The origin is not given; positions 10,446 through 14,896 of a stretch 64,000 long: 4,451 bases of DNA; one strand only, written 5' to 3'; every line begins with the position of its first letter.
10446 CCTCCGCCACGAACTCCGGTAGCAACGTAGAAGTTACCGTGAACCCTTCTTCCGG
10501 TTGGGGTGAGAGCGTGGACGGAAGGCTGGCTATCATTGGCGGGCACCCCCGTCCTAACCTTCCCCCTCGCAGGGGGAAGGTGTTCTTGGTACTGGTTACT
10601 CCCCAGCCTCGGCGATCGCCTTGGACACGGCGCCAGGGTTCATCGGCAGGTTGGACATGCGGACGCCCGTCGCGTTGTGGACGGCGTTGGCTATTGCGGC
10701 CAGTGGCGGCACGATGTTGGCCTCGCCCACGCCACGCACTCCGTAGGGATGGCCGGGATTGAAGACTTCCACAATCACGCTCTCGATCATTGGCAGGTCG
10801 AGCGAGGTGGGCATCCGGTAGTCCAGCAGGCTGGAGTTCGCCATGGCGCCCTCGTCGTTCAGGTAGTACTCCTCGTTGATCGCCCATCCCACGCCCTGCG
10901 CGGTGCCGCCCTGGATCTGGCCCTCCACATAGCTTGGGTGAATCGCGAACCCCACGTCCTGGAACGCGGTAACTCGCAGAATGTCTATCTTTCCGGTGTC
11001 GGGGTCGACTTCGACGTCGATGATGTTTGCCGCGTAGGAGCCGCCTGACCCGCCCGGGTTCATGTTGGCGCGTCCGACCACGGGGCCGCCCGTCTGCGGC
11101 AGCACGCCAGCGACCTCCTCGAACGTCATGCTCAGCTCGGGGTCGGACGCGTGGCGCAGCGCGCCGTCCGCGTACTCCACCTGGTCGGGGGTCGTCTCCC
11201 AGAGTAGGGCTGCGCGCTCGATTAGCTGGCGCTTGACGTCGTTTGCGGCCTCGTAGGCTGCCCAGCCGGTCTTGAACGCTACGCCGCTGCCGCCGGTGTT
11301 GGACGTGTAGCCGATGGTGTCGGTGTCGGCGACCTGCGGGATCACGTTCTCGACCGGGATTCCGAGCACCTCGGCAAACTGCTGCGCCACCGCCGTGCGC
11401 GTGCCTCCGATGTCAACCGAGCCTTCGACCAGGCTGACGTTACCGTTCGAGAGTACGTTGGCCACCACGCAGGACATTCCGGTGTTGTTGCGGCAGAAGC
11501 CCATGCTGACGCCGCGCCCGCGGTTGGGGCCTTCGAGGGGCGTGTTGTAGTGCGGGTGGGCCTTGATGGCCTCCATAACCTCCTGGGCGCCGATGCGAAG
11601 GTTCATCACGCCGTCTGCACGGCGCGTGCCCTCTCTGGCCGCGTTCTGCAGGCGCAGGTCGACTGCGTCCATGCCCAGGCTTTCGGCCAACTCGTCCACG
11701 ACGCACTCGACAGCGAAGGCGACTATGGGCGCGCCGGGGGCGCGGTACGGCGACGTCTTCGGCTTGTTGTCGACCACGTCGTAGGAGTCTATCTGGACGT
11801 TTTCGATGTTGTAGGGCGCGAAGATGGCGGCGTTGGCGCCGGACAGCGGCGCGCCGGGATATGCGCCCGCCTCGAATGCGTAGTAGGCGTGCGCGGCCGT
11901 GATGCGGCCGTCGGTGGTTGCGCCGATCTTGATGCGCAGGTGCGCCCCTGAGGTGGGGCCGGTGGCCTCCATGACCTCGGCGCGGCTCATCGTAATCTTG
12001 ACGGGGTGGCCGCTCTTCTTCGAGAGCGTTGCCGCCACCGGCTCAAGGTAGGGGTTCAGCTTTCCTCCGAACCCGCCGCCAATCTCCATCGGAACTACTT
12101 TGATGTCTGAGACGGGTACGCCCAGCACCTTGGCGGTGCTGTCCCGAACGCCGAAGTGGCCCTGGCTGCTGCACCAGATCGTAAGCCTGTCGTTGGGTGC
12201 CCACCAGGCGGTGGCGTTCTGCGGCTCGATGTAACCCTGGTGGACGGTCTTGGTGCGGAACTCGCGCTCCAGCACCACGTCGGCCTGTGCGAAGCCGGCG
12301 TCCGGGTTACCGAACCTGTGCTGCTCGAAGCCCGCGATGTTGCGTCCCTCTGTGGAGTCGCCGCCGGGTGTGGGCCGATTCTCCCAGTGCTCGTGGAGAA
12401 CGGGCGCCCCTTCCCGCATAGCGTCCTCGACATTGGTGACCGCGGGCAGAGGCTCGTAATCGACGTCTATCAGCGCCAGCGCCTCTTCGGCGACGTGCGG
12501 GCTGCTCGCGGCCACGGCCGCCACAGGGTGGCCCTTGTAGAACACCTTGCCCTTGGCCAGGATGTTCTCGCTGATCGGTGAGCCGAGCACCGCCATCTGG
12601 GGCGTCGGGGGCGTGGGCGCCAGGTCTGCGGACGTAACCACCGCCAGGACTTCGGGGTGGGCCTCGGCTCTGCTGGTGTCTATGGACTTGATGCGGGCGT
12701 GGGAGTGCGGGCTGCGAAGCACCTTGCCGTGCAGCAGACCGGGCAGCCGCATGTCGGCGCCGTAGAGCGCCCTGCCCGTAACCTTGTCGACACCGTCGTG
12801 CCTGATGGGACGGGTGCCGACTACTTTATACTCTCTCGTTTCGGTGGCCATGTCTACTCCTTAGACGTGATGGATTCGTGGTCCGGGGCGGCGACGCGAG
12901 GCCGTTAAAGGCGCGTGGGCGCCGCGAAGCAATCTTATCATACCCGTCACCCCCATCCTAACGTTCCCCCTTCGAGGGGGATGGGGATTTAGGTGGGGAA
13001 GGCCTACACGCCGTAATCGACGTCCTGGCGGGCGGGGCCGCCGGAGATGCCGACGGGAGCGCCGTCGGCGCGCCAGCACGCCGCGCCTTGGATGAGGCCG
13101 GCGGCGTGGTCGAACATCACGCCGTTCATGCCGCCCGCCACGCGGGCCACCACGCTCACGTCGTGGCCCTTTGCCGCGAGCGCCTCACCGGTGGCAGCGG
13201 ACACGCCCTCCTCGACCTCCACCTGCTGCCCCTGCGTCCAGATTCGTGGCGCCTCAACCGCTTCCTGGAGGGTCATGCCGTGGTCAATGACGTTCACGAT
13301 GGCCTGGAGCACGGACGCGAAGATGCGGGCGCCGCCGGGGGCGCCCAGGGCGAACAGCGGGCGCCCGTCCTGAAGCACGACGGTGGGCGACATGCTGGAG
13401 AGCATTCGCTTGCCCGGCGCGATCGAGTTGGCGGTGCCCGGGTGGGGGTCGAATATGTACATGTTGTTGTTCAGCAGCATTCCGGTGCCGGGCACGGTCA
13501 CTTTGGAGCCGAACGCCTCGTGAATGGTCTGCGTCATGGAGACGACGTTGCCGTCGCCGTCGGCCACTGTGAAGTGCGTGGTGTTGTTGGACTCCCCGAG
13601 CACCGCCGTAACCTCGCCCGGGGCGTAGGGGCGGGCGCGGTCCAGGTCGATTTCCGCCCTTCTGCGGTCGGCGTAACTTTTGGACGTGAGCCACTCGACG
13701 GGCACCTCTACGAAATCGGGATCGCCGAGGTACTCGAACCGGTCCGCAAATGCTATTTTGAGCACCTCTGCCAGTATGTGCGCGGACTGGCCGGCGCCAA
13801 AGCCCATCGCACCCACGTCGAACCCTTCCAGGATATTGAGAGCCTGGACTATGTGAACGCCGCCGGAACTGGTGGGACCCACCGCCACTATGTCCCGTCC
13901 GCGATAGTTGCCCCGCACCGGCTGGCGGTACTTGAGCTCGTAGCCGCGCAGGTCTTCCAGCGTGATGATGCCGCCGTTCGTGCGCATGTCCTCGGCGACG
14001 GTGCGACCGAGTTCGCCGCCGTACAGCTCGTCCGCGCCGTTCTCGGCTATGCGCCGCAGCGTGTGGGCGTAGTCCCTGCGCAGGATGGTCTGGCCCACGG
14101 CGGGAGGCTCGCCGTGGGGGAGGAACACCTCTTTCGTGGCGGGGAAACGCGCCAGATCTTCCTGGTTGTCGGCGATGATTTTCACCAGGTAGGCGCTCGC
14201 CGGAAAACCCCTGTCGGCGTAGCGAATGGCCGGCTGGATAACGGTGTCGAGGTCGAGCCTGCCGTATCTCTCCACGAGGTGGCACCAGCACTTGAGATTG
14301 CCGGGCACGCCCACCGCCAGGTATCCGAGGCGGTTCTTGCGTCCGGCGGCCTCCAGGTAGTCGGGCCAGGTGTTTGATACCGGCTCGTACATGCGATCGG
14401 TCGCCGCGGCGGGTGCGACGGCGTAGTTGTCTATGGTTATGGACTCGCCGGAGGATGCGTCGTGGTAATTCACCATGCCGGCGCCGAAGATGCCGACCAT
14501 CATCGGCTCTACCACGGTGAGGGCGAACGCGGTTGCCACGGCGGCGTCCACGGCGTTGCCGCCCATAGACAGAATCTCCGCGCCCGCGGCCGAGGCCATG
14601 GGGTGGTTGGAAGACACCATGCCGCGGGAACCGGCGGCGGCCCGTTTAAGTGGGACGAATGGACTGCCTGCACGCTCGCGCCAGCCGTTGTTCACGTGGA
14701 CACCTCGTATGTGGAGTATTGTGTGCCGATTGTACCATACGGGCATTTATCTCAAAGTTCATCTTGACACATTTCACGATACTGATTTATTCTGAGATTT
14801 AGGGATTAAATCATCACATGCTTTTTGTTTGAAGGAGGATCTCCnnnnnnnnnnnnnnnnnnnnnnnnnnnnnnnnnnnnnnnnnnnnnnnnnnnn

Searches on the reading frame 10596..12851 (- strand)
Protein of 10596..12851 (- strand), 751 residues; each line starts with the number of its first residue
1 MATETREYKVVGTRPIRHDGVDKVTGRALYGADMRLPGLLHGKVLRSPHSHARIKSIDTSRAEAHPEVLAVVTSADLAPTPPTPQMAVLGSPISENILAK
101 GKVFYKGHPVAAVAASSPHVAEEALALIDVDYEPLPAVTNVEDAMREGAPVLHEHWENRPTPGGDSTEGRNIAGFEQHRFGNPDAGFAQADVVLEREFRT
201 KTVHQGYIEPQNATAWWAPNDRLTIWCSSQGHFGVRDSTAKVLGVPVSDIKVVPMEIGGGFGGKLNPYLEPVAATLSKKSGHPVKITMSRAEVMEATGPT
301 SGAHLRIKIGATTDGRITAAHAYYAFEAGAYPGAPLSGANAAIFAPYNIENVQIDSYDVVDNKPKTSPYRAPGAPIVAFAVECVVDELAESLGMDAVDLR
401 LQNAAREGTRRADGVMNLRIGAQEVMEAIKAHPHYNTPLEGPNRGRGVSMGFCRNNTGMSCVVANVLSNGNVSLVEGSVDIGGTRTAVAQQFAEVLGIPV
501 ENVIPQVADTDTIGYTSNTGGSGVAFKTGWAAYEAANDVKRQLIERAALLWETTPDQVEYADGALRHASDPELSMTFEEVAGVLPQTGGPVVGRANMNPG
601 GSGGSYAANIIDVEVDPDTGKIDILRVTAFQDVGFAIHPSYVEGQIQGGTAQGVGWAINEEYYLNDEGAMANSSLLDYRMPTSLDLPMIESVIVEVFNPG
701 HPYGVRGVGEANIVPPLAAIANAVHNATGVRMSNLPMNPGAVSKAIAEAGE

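Call 5: search_protein_families(library=pfam, proteins=[window:10596-12851:-], max_evalue=0.01)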
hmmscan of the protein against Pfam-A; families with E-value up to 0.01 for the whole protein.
window:10596-12851:- (751 aa): 3 families
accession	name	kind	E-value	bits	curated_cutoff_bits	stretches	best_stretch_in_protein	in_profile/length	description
PF02738.23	MoCoBD_1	-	3.4e-67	226.5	27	1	170-404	7-244/244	Molybdopterin cofactor-binding domain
PF20256.3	MoCoBD_2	-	2e-56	192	27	1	444-687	20-283/283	Molybdopterin cofactor-binding domain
PF01315.27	Ald_Xan_dh_C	-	1.6e-27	96.4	31.3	1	25-136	1-110/110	Aldehyde oxidase and xanthine dehydrogenase, a/b hammerhead domain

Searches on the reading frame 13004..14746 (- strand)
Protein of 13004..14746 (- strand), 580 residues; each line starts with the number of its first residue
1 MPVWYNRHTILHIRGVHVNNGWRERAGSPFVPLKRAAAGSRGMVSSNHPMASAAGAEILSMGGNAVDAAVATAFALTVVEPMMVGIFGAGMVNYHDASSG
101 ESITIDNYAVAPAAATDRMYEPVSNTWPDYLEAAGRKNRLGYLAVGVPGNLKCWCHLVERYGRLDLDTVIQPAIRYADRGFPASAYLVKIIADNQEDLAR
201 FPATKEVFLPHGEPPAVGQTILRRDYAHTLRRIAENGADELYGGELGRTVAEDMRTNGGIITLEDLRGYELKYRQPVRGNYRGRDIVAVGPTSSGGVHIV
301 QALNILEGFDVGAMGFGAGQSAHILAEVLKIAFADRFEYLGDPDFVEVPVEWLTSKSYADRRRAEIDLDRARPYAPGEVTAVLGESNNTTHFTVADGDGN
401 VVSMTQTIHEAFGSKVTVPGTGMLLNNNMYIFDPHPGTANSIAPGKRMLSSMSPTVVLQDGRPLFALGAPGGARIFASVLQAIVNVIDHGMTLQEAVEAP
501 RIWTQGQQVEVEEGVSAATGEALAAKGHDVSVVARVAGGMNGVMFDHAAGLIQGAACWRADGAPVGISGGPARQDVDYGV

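Call 5: search_protein_families(library=pfam, proteins=[window:13004-14746:-], max_evalue=0.01)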
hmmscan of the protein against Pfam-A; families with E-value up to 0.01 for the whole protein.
window:13004-14746:- (580 aa): 1 family
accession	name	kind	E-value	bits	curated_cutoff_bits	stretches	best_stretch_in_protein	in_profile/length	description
PF01019.26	G_glu_transpept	-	2.6e-155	518.6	27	1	57-559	2-509/512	Gamma-glutamyltranspeptidase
